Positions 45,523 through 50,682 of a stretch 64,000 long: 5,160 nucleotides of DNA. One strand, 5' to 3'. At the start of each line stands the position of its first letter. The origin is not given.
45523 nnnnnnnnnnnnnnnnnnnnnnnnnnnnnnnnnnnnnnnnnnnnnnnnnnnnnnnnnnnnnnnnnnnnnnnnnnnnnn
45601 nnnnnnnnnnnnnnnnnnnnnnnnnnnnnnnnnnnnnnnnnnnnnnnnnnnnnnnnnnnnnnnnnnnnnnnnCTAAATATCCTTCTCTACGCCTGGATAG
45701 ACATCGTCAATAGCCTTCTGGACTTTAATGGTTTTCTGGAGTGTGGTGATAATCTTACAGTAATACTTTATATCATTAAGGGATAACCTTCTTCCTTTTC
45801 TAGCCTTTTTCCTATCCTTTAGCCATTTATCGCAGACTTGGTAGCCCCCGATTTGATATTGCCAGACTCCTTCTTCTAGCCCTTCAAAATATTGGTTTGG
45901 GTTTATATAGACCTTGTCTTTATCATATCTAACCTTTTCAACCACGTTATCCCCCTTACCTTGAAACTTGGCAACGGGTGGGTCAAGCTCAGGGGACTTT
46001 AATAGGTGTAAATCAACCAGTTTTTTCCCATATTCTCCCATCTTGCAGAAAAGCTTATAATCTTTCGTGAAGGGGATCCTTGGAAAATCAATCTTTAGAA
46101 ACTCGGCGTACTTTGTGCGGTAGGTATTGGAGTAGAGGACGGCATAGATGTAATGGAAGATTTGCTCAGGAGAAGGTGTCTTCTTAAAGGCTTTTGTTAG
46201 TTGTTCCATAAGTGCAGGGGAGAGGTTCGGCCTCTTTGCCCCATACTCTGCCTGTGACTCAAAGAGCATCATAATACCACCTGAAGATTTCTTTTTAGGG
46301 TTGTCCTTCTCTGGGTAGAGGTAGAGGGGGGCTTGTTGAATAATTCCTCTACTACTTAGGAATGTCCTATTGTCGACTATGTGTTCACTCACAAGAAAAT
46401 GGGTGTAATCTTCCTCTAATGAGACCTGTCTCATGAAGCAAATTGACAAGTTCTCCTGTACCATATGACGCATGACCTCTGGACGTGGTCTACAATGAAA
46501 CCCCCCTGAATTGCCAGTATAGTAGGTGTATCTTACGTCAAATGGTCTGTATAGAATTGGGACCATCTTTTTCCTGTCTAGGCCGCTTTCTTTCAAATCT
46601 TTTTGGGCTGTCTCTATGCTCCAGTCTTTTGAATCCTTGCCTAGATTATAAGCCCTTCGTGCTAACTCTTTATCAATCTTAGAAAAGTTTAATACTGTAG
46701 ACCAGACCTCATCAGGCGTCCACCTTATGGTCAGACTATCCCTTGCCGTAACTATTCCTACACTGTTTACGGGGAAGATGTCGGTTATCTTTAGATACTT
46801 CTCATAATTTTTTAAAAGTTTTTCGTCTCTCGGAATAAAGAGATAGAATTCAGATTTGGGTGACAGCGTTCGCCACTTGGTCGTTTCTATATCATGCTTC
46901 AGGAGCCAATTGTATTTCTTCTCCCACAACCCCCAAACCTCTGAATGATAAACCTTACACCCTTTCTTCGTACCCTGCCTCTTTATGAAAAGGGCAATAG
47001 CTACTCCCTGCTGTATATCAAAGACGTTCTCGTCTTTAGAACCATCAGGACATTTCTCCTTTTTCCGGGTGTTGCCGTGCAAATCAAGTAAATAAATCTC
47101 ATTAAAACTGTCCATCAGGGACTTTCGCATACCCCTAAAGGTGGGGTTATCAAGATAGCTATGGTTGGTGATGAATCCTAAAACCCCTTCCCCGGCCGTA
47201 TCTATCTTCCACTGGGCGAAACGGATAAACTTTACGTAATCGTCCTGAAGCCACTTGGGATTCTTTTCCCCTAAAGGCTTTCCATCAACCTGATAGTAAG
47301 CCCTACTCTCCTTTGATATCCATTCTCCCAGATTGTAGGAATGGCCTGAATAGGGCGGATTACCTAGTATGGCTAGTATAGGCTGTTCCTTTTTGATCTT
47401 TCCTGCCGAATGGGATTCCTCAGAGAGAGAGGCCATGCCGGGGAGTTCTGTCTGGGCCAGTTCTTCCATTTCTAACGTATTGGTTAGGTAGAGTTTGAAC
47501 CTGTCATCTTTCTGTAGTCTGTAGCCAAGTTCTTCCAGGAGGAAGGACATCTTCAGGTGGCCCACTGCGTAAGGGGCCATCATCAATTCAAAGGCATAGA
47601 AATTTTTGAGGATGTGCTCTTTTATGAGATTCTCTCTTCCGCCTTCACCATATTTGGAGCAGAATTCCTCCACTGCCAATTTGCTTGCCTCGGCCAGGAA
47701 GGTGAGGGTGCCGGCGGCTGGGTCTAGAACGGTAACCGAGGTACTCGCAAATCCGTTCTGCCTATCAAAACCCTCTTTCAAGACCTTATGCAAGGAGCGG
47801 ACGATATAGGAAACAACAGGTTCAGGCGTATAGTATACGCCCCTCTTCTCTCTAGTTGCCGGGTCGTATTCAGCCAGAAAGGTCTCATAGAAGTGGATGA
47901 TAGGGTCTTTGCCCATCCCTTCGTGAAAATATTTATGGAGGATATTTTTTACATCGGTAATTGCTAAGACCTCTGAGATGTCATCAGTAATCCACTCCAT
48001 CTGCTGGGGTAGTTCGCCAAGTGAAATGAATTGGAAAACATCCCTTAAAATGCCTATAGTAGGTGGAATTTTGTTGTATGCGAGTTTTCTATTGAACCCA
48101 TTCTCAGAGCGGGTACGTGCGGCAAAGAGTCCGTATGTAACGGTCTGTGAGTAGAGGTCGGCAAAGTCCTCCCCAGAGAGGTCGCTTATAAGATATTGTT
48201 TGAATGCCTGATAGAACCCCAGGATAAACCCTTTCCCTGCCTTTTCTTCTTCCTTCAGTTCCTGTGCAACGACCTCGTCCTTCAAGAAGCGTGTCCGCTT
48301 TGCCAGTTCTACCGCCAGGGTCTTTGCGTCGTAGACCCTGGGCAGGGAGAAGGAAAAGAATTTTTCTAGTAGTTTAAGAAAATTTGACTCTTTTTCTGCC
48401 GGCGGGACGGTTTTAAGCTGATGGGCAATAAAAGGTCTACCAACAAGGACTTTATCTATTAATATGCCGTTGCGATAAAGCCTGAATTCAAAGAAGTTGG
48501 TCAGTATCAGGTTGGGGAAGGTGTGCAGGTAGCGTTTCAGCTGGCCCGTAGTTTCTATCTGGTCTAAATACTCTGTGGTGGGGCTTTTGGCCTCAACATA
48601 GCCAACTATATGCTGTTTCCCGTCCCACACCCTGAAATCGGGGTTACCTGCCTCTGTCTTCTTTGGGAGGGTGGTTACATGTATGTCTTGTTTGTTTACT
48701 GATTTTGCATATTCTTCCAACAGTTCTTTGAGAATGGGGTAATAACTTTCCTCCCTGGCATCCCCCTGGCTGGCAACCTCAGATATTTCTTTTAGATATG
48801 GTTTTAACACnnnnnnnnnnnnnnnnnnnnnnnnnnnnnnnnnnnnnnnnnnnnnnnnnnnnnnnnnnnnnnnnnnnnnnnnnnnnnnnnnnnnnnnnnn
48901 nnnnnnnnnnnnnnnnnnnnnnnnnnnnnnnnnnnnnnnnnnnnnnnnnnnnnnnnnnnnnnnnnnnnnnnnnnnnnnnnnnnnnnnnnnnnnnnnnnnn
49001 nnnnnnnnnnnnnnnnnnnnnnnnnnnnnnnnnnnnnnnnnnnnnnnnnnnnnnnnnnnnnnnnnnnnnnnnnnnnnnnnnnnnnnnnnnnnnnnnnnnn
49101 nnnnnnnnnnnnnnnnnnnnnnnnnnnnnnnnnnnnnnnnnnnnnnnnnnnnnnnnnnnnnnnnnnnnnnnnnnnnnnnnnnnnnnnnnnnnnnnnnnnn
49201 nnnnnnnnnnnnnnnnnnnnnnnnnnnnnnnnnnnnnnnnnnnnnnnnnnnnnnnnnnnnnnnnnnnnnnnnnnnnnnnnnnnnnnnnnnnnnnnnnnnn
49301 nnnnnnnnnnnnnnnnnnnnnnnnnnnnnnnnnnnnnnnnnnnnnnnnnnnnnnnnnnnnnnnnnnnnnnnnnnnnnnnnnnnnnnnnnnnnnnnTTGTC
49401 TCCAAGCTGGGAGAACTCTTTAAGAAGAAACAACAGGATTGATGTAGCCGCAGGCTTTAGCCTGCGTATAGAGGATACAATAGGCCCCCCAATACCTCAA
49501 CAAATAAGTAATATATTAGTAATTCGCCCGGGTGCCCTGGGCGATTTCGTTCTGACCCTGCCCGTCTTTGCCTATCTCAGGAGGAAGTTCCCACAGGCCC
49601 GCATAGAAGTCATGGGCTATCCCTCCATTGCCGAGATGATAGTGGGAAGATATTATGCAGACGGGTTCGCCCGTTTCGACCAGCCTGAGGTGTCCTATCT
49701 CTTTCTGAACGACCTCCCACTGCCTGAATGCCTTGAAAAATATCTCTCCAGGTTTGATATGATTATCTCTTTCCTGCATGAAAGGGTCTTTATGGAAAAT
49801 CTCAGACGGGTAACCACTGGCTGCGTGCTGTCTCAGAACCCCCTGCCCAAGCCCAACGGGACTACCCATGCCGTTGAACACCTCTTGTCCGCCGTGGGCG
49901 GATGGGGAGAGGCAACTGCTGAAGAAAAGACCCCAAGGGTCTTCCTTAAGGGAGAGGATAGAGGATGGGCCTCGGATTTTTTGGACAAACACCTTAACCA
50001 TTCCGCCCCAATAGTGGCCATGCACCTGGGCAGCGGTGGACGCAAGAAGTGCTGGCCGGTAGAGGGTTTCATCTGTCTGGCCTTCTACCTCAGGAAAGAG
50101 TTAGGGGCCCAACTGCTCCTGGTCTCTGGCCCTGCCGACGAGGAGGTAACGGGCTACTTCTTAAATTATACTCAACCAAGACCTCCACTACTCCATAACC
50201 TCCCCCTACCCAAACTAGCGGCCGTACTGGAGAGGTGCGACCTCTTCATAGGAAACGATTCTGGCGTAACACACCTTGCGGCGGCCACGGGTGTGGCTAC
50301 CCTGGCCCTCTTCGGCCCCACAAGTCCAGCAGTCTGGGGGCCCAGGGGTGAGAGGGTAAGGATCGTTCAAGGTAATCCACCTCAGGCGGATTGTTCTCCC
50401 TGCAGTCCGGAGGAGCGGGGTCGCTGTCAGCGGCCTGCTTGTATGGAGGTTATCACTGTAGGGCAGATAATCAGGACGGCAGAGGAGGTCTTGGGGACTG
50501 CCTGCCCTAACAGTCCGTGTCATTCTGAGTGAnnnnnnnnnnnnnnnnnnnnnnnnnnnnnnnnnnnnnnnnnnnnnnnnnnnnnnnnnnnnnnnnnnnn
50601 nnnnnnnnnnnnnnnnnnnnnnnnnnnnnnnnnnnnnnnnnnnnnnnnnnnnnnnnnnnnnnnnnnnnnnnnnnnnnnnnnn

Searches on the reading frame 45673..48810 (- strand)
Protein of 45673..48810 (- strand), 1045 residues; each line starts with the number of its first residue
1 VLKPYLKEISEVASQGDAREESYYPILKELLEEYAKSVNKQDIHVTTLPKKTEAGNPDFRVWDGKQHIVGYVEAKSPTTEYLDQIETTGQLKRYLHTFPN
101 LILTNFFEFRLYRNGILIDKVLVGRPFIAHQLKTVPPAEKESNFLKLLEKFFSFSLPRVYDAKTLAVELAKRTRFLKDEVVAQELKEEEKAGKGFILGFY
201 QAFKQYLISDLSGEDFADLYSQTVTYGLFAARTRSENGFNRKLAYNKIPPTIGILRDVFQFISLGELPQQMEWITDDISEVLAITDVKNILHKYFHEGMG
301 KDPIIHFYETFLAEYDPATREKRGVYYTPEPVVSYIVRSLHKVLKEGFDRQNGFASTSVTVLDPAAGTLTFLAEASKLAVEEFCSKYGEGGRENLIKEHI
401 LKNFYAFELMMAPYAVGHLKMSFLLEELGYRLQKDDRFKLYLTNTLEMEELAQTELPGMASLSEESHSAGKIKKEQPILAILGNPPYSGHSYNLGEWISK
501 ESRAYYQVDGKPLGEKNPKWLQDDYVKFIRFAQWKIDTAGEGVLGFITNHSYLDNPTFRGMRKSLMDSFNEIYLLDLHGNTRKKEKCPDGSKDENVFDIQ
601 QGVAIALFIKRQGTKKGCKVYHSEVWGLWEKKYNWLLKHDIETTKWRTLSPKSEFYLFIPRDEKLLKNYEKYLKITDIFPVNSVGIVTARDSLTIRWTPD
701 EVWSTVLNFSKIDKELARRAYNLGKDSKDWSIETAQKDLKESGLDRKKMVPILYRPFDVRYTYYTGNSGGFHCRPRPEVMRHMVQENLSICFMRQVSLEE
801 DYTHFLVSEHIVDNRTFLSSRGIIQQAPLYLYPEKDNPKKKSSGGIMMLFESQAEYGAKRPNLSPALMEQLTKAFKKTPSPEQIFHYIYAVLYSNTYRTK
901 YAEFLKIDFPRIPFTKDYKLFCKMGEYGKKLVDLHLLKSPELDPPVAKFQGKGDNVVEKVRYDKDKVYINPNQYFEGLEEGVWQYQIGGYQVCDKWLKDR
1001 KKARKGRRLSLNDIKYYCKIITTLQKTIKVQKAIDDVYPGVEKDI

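Call 75: search_protein_families(library=pfam, proteins=[window:45673-48810:-], max_evalue=0.00001)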
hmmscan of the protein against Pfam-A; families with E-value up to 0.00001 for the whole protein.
window:45673-48810:- (1045 aa): 2 families
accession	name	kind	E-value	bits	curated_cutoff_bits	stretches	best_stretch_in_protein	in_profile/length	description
PF18135.7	Type_ISP_C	-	1.2e-92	311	25.9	1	677-1026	1-335/342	Type ISP C-terminal specificity domain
PF02384.22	N6_Mtase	-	1.1e-09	38.5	20.4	1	302-522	4-167/311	N-6 DNA Methylase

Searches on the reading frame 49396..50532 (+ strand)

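Call 75: search_protein_families(library=pfam, proteins=[window:49396-50532:+], max_evalue=0.00001)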
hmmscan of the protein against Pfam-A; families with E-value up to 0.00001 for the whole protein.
window:49396-50532:+ (378 aa): 1 family
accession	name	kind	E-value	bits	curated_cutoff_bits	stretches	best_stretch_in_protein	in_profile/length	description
PF01075.23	Glyco_transf_9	-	4.8e-24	85.5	22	1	145-331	51-234/247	Glycosyltransferase family 9 (heptosyltransferase)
